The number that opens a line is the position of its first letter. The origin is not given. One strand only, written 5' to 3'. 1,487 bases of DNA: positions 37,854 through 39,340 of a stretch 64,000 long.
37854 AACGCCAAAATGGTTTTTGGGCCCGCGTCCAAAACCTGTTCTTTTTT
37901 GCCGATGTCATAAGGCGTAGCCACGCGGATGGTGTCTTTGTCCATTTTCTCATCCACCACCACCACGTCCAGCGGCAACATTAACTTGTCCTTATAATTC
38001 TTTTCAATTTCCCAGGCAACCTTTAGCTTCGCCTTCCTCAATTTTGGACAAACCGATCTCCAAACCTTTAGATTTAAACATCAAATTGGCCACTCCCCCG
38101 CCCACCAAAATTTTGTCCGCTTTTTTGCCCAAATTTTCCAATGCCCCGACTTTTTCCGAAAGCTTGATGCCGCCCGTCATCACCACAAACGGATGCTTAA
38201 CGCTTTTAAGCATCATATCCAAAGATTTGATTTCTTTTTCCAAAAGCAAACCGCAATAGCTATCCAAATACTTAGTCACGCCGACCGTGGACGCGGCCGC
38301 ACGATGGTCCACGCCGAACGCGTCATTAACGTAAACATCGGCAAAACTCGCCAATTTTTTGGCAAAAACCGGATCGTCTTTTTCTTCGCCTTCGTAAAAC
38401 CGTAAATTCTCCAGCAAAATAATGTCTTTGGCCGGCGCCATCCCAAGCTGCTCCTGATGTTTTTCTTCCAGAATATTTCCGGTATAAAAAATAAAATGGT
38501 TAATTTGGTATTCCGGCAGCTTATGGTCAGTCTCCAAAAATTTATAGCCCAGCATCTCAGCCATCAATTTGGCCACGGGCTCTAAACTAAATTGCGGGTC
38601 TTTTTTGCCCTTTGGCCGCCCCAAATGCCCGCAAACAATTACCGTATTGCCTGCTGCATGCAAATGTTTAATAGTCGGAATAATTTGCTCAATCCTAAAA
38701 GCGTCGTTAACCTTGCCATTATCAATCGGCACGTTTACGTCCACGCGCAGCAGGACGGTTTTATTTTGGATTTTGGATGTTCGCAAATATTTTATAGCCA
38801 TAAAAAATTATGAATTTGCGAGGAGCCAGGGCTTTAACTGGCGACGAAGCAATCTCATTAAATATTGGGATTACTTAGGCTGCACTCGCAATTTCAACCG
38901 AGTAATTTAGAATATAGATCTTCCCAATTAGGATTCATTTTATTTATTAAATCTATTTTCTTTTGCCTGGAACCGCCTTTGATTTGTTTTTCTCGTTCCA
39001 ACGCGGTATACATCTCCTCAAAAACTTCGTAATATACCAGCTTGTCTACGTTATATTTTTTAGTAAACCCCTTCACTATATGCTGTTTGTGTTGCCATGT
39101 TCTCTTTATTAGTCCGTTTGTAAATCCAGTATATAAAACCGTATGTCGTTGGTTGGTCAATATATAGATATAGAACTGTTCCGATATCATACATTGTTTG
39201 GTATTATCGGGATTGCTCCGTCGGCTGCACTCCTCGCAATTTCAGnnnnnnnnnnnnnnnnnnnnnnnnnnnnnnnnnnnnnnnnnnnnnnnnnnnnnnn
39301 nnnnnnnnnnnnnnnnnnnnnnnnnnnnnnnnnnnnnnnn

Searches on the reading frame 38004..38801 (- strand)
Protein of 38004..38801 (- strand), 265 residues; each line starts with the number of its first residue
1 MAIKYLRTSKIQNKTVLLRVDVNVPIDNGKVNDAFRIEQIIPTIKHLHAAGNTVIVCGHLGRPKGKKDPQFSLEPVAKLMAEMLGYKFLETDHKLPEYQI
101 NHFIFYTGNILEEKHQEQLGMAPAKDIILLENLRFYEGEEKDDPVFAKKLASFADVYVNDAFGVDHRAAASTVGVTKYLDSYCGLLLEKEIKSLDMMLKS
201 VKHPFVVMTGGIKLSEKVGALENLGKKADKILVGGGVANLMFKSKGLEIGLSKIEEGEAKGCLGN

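Call 6: search_protein_families(library=pfam, proteins=[window:38004-38801:-], max_evalue=0.01)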
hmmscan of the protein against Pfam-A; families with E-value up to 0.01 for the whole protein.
window:38004-38801:- (265 aa): 1 family
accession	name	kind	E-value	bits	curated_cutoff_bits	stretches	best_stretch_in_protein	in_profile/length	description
PF00162.24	PGK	-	2.8e-77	260.7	27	1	9-257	4-236/379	Phosphoglycerate kinase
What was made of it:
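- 37577..38801 (-): pgk (phosphoglycerate kinase). In this assembly it is split by a +1 frameshift near 38018-38024 into ORFs 38004-38801 and 37577-38041. Pfam PGK covers profile positions 4-236 and 236-379 on the two ORFs (call 6).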

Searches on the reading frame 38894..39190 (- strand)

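Call 6: search_protein_families(library=pfam, proteins=[window:38894-39190:-], max_evalue=0.01)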
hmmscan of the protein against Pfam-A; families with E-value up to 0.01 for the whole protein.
window:38894-39190:- (98 aa): 1 family
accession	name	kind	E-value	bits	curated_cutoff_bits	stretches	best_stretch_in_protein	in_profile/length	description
PF01541.30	GIY-YIG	-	2.4e-14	53.8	22.6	1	6-78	2-76/78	GIY-YIG catalytic domain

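Call 54: search_protein_families(library=ncbifam, proteins=[window:38894-39190:-], max_evalue=0.01)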
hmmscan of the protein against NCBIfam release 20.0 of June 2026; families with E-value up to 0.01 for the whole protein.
window:38894-39190:- (98 aa): 0 families

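Call 55: search_protein_families(library=phrogs, proteins=[window:38894-39190:-], max_evalue=0.01)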
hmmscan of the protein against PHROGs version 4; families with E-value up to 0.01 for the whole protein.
window:38894-39190:- (98 aa): 1 family
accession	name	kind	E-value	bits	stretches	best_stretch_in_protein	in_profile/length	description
phrog_35456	-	unknown function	5.9e-05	23.9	1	3-90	4-81/189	-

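Call 71: search_protein_families(library=padloc, proteins=[window:38894-39190:-], max_evalue=0.01)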
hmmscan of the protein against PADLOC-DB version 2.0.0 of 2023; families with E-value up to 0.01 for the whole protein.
window:38894-39190:- (98 aa): 0 families
